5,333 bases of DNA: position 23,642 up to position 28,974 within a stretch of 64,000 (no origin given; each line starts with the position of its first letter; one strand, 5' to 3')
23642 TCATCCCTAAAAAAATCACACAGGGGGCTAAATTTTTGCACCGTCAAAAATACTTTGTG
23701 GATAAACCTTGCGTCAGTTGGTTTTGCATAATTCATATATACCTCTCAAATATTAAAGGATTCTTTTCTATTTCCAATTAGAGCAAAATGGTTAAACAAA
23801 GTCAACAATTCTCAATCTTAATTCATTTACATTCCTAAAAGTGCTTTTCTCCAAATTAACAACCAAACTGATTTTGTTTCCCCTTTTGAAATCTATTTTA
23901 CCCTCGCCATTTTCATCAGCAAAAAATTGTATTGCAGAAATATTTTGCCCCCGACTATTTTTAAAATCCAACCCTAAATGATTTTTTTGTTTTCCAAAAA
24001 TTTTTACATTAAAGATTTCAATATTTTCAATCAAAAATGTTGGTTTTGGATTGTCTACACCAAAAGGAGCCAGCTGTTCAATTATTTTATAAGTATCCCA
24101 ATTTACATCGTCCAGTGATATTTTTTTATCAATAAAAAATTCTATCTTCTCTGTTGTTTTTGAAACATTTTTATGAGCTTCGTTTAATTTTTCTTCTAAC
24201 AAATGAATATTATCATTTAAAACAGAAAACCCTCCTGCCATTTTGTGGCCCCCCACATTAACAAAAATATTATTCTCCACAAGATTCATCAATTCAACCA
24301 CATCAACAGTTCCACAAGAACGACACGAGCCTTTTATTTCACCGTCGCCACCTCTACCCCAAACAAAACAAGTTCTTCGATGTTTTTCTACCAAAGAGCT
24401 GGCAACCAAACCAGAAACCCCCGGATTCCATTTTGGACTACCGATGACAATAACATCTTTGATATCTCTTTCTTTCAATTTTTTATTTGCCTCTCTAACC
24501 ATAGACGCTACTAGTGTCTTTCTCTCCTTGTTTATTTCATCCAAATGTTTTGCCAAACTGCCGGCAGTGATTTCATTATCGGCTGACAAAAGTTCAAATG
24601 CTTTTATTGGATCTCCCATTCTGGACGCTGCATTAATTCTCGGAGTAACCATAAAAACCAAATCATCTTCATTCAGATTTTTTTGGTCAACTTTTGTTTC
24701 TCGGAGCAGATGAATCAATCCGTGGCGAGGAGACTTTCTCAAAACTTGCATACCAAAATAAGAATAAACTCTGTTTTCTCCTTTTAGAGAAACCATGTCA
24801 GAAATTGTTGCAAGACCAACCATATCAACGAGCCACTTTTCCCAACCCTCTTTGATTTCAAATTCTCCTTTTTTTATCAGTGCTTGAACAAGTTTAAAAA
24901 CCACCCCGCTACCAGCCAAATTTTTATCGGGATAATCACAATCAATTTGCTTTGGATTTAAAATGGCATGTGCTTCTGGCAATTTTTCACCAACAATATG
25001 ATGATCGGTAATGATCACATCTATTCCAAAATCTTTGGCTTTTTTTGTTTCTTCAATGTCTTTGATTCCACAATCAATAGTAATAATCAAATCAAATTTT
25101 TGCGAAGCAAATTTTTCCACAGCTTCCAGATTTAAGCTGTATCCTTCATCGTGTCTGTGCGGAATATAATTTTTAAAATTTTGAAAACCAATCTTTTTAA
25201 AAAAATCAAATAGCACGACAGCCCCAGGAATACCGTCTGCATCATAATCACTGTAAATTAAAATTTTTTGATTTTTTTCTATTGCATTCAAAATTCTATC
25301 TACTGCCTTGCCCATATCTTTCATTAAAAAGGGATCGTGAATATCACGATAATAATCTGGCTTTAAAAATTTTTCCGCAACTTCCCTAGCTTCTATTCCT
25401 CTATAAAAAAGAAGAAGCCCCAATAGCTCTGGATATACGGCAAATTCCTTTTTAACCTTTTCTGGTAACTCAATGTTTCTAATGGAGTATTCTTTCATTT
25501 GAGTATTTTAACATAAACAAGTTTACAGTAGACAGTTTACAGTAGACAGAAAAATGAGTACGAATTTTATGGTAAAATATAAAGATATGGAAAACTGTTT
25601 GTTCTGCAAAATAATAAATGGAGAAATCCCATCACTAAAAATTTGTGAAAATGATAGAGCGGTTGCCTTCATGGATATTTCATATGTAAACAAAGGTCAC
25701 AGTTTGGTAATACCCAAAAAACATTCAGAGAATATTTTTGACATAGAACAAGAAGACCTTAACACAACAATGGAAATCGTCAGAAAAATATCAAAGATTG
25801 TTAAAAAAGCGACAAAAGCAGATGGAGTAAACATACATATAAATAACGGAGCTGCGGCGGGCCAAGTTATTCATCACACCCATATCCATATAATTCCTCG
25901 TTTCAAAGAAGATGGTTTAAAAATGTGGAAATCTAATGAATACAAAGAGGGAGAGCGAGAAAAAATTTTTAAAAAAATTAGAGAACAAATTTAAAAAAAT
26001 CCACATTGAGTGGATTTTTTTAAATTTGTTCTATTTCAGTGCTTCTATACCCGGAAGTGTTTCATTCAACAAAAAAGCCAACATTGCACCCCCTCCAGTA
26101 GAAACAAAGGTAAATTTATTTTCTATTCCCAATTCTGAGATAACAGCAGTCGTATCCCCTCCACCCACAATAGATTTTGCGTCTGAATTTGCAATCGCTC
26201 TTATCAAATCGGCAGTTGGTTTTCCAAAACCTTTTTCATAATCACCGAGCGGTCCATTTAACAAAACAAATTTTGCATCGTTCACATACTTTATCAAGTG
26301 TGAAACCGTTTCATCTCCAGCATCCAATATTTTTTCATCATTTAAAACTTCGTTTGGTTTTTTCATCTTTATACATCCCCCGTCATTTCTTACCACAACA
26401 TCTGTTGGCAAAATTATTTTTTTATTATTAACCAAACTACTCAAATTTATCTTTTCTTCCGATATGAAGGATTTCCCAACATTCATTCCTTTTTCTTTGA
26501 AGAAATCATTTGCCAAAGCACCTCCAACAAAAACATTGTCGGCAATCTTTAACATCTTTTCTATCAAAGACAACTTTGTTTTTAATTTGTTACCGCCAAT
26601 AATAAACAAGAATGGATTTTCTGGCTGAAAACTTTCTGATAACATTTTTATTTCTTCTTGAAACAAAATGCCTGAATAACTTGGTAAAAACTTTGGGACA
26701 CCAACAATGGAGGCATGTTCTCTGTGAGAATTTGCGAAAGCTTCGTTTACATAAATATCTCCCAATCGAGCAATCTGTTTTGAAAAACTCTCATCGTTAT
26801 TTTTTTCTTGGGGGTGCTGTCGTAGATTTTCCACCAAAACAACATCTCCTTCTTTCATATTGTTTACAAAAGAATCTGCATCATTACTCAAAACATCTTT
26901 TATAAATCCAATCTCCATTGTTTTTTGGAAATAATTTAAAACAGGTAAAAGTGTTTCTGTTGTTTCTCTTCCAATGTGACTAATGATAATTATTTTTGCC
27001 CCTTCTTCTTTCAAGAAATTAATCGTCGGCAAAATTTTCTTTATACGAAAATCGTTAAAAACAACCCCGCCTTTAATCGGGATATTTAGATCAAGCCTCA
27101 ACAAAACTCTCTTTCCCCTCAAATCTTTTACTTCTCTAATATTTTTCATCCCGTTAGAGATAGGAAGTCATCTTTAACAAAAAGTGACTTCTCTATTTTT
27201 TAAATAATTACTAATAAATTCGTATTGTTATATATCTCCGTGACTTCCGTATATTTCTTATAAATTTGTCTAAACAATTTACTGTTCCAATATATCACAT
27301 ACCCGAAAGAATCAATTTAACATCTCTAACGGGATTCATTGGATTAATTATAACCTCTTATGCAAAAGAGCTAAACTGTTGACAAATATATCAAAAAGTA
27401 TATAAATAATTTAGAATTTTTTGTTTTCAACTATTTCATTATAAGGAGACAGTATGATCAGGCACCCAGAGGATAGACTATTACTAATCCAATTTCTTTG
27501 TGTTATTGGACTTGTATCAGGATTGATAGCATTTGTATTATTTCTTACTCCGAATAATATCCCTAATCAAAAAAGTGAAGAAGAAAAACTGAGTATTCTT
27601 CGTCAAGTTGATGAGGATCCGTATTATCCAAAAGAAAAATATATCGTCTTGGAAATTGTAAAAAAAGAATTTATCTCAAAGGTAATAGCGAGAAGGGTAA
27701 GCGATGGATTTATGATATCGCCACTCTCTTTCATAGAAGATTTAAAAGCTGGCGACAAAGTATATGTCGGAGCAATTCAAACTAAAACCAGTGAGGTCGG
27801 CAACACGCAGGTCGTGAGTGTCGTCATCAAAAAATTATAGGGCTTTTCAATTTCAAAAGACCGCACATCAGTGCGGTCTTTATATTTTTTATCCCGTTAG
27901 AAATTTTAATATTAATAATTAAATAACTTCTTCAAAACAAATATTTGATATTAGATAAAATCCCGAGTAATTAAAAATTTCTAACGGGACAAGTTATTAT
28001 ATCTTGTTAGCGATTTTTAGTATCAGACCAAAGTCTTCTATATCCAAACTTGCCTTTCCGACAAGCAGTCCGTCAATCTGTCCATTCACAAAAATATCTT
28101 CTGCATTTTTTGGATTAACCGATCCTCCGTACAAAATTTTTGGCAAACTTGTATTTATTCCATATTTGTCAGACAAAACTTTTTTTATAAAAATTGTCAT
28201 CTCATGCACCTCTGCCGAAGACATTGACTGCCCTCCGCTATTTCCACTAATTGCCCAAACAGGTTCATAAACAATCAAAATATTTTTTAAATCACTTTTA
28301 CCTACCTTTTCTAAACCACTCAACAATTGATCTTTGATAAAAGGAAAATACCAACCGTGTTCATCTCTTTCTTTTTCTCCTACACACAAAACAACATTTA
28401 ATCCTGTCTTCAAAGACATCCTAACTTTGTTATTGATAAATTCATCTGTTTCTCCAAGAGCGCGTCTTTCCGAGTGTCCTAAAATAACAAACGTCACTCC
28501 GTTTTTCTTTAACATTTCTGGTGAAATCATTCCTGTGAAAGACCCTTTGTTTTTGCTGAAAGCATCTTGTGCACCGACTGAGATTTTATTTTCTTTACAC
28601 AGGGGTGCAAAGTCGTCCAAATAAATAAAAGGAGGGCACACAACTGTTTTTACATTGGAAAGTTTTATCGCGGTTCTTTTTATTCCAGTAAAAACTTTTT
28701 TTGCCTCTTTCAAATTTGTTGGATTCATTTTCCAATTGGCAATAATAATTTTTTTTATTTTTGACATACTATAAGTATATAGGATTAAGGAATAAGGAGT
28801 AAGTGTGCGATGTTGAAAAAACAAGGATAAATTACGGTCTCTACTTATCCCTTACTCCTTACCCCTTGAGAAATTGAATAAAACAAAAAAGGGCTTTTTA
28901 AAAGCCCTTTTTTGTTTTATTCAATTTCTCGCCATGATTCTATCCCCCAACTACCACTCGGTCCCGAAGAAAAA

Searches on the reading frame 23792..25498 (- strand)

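Call 14: search_protein_families(library=pfam, proteins=[window:23792-25498:-], max_evalue=0.01)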
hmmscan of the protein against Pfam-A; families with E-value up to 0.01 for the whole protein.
window:23792-25498:- (568 aa): 3 families
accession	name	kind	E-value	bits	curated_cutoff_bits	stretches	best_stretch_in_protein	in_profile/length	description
PF01368.27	DHH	-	2.5e-25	89.6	28.1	1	78-222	1-116/125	DHH family, N-terminal domain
PF17768.7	RecJ_OB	-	1.8e-24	86.3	27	1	456-566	1-107/107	RecJ OB domain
PF02272.25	DHHA1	-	7.6e-10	39.6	25.9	1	350-447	5-98/102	DHHA1 domain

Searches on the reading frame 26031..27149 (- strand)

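Call 14: search_protein_families(library=pfam, proteins=[window:26031-27149:-], max_evalue=0.01)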
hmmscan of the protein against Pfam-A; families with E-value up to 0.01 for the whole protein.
window:26031-27149:- (372 aa): 1 family
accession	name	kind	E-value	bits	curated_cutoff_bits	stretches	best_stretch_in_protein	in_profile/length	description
PF00162.24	PGK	-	1.1e-108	364.1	27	1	9-360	5-376/379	Phosphoglycerate kinase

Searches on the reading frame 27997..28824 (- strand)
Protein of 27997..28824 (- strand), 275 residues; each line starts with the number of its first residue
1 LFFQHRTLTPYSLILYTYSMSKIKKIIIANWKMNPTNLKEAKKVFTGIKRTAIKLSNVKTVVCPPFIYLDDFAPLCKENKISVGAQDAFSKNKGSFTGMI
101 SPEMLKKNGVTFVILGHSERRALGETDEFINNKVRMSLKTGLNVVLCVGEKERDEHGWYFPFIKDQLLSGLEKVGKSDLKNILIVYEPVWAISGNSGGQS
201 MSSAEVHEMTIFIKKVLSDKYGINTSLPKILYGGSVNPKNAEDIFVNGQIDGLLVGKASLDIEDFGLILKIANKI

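Call 14: search_protein_families(library=pfam, proteins=[window:27997-28824:-], max_evalue=0.01)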
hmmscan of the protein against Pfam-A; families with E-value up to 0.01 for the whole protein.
window:27997-28824:- (275 aa): 1 family
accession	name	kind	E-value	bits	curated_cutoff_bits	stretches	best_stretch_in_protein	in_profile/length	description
PF00121.24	TIM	-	1.7e-72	244.3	20.1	1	25-270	1-243/245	Triosephosphate isomerase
